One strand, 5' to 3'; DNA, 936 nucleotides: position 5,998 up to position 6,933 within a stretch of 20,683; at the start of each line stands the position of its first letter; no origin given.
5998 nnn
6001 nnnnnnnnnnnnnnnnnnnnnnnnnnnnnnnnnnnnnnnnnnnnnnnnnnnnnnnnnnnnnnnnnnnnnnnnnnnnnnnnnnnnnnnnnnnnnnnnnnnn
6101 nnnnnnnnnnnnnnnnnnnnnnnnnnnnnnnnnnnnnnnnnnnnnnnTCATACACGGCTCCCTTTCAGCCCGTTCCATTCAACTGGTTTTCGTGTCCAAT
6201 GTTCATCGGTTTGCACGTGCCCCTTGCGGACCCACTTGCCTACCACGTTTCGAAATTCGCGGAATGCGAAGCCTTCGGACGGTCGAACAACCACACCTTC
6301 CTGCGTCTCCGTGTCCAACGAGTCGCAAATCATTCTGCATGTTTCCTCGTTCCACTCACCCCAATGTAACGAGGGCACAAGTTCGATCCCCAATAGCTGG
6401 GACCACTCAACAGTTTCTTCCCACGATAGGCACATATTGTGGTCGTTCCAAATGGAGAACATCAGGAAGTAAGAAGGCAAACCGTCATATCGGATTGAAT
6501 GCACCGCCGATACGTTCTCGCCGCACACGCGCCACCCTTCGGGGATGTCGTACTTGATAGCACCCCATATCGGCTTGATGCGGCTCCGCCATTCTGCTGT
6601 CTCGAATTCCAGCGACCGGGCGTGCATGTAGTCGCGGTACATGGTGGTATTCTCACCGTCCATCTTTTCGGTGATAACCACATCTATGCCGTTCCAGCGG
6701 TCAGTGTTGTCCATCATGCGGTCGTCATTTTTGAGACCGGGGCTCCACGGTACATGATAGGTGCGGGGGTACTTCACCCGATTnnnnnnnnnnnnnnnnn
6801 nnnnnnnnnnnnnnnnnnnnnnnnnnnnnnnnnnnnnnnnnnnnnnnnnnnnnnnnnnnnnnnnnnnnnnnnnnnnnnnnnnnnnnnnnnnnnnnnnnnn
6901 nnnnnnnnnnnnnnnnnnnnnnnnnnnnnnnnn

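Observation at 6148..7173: Single polypeptide combining an HNH nuclease domain and an Rnl2/Rnl3-type RNA ligase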

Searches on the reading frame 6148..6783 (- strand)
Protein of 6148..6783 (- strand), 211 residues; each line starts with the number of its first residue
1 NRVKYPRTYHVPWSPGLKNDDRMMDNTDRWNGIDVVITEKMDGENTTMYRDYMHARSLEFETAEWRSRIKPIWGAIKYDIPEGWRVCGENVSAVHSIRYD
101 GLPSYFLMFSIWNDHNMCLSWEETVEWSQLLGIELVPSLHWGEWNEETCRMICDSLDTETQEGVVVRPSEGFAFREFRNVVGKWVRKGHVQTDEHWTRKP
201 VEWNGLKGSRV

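Call 46: search_protein_representatives(protein=window:6148-6783:-)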
Query: 211 residues. Proteins with E-value up to 0.001 (for the whole library): 1838; up to 1e-10: 1131; up to 1e-30: 405. The best 150 are listed.
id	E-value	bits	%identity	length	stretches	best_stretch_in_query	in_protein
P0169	7.9e-71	254.8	53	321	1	3-207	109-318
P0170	1.9e-69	250.3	54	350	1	1-209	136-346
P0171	2.1e-68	246.9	52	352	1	1-207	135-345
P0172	2.4e-68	246.7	52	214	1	3-207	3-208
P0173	4.4e-68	245.8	56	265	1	2-207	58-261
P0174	1.1e-67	244.5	51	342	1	2-207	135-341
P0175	4.2e-67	242.6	54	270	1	3-209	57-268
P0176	1.7e-65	237.3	54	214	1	1-206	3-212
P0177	2.8e-65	236.7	50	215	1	2-207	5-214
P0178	1.2e-63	231.3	52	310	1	3-201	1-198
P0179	3.1e-61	223.4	51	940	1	2-206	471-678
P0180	7.4e-61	222.2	49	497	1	3-206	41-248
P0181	2.5e-60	220.4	48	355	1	2-205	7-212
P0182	1.7e-59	217.7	47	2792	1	2-202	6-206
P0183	2.2e-59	217.4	49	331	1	3-205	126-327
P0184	2.2e-59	217.3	52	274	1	2-206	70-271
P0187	6.6e-59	215.8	49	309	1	3-206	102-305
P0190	6.4e-58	212.6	47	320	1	2-206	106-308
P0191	8.0e-58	212.3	49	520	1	2-208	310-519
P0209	3.5e-54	200.3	49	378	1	2-206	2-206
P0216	4.3e-53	196.8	48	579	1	3-208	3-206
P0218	3.0e-52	194.0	47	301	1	3-198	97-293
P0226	9.5e-51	189.1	46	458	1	3-207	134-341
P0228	1.6e-50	188.3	50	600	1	2-206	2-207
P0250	1.7e-48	181.7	45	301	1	2-205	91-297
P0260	3.0e-47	177.7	52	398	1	46-208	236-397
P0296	2.5e-44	168.1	42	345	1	2-199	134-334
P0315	4.5e-43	164.0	46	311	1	3-206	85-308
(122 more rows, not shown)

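Call 47: search_protein_families(library=pfam, proteins=[P0170, P0173, P0180, P0181, P0191, P0216, P0228, P0209, P0226, P0179], max_evalue=0.001)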
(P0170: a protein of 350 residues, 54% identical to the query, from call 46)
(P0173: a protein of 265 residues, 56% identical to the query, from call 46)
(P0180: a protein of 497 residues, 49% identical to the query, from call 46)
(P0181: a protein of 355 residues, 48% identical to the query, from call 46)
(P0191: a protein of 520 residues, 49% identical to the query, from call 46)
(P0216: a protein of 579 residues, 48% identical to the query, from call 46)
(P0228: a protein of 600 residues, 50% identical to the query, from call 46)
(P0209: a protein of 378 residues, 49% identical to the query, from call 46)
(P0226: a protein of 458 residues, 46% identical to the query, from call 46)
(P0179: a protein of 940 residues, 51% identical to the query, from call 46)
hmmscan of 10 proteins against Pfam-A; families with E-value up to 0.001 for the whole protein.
P0170 (350 aa): 2 families
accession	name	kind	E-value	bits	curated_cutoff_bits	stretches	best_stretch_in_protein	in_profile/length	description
PF09414.15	RNA_ligase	-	6.3e-31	108.2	27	1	170-321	2-171/171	RNA ligase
PF01844.29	HNH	-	3.8e-05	24.2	21.4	1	23-68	3-44/47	HNH endonuclease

P0173 (265 aa): 1 family
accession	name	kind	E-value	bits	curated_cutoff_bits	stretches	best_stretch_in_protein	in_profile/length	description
PF09414.15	RNA_ligase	-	8.4e-29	101.3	27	1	92-239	2-171/171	RNA ligase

P0180 (497 aa): 1 family
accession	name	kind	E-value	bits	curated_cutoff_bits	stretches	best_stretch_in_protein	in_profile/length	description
PF09414.15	RNA_ligase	-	4e-33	115.4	27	1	72-227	2-171/171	RNA ligase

P0181 (355 aa): 1 family
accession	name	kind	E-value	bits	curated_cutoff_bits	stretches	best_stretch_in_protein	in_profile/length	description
PF09414.15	RNA_ligase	-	4.8e-32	111.9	27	1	39-192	2-171/171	RNA ligase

P0191 (520 aa): 1 family
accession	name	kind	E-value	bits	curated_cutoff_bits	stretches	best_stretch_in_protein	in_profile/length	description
PF09414.15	RNA_ligase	-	6.1e-33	114.8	27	1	342-495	2-171/171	RNA ligase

P0216 (579 aa): 2 families
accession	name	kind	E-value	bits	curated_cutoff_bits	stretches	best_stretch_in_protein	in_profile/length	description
PF09414.15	RNA_ligase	-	2.4e-31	109.6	27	1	33-183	1-171/171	RNA ligase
PF13671.12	AAA_33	-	7.3e-19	68.9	27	1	413-543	1-143/143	AAA domain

P0228 (600 aa): 2 families
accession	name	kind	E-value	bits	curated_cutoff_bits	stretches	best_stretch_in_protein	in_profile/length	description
PF09414.15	RNA_ligase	-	1.5e-32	113.5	27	1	36-186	1-171/171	RNA ligase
PF13671.12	AAA_33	-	5.6e-19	69.3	27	1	425-552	1-143/143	AAA domain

P0209 (378 aa): 1 family
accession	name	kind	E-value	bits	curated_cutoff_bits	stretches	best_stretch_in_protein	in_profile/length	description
PF09414.15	RNA_ligase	-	2.6e-36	125.8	27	1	33-185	1-171/171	RNA ligase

P0226 (458 aa): 1 family
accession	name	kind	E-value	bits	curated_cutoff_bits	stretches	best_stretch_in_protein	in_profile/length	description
PF09414.15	RNA_ligase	-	2.8e-26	93.1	27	1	165-319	2-171/171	RNA ligase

P0179 (940 aa): 2 families
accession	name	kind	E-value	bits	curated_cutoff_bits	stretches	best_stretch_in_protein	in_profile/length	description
PF09414.15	RNA_ligase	-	2.1e-34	119.5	27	1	503-657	2-171/171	RNA ligase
PF01028.25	Topoisom_I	-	5e-27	95.2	23.7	1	223-417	7-199/228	Eukaryotic DNA topoisomerase I, catalytic core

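Call 50: search_protein_families(library=pfam, proteins=[P0183, P0187, P0190, P0296, P0218, P0250, P0315, P0175, P0184, P0260], max_evalue=0.05)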
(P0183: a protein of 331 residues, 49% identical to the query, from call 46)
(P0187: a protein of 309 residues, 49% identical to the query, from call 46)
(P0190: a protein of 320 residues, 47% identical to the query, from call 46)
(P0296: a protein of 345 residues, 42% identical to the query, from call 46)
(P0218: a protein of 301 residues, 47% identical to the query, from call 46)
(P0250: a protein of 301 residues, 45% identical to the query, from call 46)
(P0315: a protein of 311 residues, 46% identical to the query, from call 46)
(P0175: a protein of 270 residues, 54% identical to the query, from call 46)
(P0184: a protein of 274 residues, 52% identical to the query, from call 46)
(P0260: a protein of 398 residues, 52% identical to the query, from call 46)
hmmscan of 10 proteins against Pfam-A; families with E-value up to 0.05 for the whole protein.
P0183 (331 aa): 1 family
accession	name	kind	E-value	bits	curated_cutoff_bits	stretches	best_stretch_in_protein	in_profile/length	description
PF09414.15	RNA_ligase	-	1.9e-28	100.2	27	1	157-307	2-171/171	RNA ligase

P0187 (309 aa): 1 family
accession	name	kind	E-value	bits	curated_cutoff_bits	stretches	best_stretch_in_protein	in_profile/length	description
PF09414.15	RNA_ligase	-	6.5e-29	101.7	27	1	133-284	2-171/171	RNA ligase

P0190 (320 aa): 1 family
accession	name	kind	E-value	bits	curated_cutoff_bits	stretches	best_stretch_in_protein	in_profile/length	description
PF09414.15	RNA_ligase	-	6.2e-26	92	27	1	138-287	2-171/171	RNA ligase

P0296 (345 aa): 1 family
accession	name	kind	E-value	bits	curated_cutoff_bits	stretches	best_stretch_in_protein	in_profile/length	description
PF09414.15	RNA_ligase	-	2.5e-27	96.5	27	1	169-320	2-171/171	RNA ligase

P0218 (301 aa): 1 family
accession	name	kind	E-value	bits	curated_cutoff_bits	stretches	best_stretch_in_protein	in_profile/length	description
PF09414.15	RNA_ligase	-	7e-32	111.4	27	1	129-280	3-171/171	RNA ligase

P0250 (301 aa): 1 family
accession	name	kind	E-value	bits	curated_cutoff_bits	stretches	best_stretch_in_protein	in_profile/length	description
PF09414.15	RNA_ligase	-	1.3e-26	94.2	27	1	123-277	2-171/171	RNA ligase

P0315 (311 aa): 1 family
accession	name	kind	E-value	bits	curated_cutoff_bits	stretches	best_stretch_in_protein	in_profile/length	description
PF09414.15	RNA_ligase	-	1.6e-30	107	27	1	126-287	2-171/171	RNA ligase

P0175 (270 aa): 1 family
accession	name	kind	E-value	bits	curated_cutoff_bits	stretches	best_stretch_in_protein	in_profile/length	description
PF09414.15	RNA_ligase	-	1.5e-30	107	27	1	89-230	2-162/171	RNA ligase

P0184 (274 aa): 1 family
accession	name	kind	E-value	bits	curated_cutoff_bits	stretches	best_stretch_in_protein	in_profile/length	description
PF09414.15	RNA_ligase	-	1.4e-31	110.4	27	1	103-251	2-171/171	RNA ligase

P0260 (398 aa): 3 families
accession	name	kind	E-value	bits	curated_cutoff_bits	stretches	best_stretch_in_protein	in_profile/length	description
PF09414.15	RNA_ligase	-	1.2e-22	81.3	27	1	241-374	23-171/171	RNA ligase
PF03161.18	LAGLIDADG_2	-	1.4e-05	25.5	25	1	22-138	29-148/168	LAGLIDADG DNA endonuclease family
PF14890.11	Intein_splicing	-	0.0018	18.5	35.8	1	212-234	132-155/155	Intein splicing domain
